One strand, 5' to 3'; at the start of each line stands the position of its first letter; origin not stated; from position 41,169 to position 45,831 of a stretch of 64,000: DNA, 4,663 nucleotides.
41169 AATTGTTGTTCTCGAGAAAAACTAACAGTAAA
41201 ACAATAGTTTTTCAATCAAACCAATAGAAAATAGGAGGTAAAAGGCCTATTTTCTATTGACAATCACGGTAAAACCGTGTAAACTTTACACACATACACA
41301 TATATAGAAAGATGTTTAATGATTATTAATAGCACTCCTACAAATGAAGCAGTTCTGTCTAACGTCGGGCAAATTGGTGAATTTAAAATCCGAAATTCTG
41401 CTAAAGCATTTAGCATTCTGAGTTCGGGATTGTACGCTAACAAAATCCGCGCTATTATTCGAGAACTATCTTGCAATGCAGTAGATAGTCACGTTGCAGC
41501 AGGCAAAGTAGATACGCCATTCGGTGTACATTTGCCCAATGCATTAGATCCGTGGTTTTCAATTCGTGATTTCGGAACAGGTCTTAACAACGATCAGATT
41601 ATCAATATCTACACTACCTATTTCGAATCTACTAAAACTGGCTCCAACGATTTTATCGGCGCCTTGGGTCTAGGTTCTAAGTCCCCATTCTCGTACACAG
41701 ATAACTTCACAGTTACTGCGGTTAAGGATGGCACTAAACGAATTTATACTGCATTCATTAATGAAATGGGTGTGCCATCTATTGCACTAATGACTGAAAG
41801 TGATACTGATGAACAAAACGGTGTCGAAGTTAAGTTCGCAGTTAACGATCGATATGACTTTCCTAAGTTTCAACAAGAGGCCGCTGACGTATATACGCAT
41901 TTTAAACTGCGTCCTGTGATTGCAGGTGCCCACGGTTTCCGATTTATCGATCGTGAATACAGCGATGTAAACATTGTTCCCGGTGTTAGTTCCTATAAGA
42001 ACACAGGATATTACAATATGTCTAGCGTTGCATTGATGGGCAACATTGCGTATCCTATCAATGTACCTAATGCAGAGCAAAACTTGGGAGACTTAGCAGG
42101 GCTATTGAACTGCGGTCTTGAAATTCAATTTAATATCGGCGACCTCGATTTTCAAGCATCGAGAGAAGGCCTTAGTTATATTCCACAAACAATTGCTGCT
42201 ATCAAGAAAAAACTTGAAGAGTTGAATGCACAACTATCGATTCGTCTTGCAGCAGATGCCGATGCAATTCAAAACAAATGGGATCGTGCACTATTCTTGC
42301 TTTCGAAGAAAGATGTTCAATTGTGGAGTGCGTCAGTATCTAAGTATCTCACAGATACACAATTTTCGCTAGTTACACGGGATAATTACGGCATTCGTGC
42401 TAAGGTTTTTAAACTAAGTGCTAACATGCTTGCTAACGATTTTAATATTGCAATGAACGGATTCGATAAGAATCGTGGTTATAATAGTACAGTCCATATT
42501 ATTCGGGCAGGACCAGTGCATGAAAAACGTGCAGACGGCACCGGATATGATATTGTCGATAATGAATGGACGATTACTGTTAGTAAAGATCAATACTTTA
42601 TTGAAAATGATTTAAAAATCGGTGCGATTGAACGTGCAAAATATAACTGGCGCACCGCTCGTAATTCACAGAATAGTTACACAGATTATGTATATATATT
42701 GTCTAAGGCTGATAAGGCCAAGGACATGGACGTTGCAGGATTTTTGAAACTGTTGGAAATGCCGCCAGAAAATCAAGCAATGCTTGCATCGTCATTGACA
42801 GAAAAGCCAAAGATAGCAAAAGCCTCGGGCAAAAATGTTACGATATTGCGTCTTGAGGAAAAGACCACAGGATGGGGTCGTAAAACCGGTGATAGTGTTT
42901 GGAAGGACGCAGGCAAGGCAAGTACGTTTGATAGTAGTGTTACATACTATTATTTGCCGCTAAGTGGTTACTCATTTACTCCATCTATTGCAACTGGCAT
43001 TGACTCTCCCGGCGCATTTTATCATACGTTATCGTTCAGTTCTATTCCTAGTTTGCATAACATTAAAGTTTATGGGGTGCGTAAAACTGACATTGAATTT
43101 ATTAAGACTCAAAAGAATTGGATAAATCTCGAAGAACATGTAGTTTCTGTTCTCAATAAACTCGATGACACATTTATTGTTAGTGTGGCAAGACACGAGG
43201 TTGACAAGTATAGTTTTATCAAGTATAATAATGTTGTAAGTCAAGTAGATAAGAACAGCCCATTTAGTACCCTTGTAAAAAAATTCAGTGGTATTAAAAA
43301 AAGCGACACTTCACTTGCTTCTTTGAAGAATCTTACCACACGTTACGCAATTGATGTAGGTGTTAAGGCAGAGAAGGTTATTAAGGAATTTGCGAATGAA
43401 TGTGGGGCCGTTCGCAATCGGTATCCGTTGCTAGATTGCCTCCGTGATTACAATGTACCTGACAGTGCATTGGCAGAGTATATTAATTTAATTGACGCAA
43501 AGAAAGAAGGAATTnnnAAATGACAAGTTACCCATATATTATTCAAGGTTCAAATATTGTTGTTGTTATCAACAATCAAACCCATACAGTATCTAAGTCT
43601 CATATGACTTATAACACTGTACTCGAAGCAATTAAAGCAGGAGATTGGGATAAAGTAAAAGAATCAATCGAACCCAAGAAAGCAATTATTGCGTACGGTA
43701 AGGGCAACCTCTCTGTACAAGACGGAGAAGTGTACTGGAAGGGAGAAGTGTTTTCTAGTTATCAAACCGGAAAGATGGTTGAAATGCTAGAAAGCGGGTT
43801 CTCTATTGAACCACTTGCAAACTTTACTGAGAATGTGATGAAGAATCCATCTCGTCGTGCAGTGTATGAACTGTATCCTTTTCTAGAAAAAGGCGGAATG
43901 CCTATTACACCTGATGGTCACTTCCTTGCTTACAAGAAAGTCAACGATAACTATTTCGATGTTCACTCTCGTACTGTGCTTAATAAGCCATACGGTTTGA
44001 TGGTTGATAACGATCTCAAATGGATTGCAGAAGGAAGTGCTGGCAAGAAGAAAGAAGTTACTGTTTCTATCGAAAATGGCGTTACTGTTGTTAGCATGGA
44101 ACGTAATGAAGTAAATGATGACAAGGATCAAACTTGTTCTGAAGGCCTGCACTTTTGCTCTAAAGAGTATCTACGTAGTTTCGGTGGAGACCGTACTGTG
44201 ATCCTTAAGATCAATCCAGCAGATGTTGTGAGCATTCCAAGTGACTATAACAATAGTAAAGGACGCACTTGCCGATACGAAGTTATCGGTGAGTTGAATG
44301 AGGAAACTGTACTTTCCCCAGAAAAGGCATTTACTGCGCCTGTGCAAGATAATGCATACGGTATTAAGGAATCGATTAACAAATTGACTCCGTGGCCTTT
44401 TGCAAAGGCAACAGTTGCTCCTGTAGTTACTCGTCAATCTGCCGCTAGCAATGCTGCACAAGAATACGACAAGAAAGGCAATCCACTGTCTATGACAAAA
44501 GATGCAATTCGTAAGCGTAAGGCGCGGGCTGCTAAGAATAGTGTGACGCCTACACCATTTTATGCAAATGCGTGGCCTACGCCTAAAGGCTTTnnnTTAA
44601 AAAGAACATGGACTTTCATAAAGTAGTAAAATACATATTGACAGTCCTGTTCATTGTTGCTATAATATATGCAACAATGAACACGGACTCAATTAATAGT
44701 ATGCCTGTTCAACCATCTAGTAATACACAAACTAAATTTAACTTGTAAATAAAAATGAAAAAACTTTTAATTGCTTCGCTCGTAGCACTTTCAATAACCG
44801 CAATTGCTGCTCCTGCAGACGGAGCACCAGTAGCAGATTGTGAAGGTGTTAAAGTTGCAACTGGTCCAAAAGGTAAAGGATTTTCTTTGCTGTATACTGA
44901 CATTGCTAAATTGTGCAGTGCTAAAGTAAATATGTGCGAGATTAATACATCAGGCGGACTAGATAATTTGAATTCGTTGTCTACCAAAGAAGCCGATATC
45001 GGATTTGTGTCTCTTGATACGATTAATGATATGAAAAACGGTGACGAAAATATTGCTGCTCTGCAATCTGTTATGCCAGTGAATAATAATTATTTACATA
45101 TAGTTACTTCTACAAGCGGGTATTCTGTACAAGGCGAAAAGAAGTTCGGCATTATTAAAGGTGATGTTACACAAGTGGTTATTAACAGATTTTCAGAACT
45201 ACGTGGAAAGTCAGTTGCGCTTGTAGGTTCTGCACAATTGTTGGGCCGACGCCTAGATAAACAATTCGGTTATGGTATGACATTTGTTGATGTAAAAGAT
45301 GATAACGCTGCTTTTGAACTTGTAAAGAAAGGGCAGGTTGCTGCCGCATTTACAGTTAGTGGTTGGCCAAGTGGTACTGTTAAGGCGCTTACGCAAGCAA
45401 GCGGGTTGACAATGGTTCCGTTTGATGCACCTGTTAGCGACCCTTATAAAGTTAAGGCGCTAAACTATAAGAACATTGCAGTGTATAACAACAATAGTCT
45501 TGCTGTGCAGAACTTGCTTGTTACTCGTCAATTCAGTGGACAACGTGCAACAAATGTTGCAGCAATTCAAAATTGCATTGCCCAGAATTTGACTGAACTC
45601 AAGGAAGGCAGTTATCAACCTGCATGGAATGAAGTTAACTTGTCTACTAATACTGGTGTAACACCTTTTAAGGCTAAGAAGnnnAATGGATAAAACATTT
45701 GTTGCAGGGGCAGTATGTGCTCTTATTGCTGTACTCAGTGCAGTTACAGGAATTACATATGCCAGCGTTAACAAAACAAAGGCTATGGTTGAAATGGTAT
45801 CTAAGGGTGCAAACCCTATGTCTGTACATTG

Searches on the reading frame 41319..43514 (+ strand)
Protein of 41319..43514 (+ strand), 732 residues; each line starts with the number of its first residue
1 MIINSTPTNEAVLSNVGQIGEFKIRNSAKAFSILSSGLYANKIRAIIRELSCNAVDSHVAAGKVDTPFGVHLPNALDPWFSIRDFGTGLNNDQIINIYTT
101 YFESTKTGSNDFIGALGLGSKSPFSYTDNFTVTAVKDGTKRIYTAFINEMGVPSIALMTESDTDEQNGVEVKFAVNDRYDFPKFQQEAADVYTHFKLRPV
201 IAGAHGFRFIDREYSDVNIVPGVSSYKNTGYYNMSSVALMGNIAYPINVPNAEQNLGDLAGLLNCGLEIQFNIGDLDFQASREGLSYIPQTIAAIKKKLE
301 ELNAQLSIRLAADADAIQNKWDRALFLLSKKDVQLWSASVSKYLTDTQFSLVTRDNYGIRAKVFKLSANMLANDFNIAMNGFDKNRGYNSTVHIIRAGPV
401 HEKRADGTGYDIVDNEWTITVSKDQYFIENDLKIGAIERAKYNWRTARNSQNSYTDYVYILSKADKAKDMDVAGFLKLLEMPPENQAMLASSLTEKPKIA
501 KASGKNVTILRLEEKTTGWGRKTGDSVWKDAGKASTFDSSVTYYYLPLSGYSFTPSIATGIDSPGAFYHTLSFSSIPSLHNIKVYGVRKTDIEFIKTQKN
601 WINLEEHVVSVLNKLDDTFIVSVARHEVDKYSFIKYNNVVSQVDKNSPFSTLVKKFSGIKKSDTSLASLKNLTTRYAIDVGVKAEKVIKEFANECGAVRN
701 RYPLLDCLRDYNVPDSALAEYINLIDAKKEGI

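Call 29: search_protein_families(library=pfam, max_evalue=0.001, proteins=[window:41319-43514:+])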
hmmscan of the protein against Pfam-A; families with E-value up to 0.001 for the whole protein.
window:41319-43514:+ (732 aa): 0 families

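Call 72: search_protein_families(library=phrogs, max_evalue=0.00001, proteins=[window:41319-43514:+])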
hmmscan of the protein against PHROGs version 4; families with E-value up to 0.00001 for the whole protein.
window:41319-43514:+ (732 aa): 7 families
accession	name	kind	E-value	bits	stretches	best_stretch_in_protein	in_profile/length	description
phrog_612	-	lysis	1e-129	435.8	1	1-724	1-721/725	RIIA lysis inhibitor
phrog_609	-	lysis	4.3e-69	234.5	1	17-318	19-314/1055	RIIB lysis inhibitor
phrog_30832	-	lysis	3.4e-67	228.7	1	15-331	15-337/735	RIIA lysis inhibitor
phrog_3661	-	lysis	5.5e-58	198.2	2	97-341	175-426/917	RIIA lysis inhibitor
phrog_2979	-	lysis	1.9e-50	173.4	1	10-349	12-356/846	RIIA lysis inhibitor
phrog_24904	-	lysis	1.5e-29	104.1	1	22-300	22-288/695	RIIA lysis inhibitor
phrog_38678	-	lysis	5.1e-22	78.9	1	32-179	39-189/805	RIIA lysis inhibitor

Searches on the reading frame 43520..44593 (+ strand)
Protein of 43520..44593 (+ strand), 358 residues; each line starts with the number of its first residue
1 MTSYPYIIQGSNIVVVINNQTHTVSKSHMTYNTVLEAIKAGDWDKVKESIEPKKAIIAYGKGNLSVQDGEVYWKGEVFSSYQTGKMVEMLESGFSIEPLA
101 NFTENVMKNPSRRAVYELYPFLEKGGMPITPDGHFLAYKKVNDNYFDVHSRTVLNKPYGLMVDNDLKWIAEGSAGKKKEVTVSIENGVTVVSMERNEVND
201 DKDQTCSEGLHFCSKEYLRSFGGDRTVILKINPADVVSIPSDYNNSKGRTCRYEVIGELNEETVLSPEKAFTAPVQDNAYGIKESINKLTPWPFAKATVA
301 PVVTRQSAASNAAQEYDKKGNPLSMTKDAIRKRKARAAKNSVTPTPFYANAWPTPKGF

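Call 72: search_protein_families(library=phrogs, max_evalue=0.00001, proteins=[window:43520-44593:+])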
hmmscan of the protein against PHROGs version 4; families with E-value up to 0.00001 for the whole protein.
window:43520-44593:+ (358 aa): 5 families
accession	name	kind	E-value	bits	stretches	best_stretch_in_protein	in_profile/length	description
phrog_609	-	lysis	5.5e-69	234.2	1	3-262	816-1047/1055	RIIB lysis inhibitor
phrog_3803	-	lysis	7e-48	165.1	2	6-158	281-438/530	RIIB lysis inhibitor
phrog_11221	-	lysis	1.2e-46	161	2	58-156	63-162/543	RIIB lysis inhibitor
phrog_36818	-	lysis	2e-35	122.9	2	184-261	66-147/163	RIIB lysis inhibitor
phrog_2886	-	lysis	3.2e-30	106.6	1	189-263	263-336/552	RIIB lysis inhibitor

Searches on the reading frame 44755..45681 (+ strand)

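Call 83: search_protein_families(library=pfam, max_evalue=0.01, proteins=[window:44755-45681:+])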
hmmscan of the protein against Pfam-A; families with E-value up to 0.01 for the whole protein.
window:44755-45681:+ (309 aa): 1 family
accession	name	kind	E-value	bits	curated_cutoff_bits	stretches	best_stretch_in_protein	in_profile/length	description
PF16868.10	NMT1_3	-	2.1e-10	41.1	27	1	35-230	2-196/289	NMT1-like family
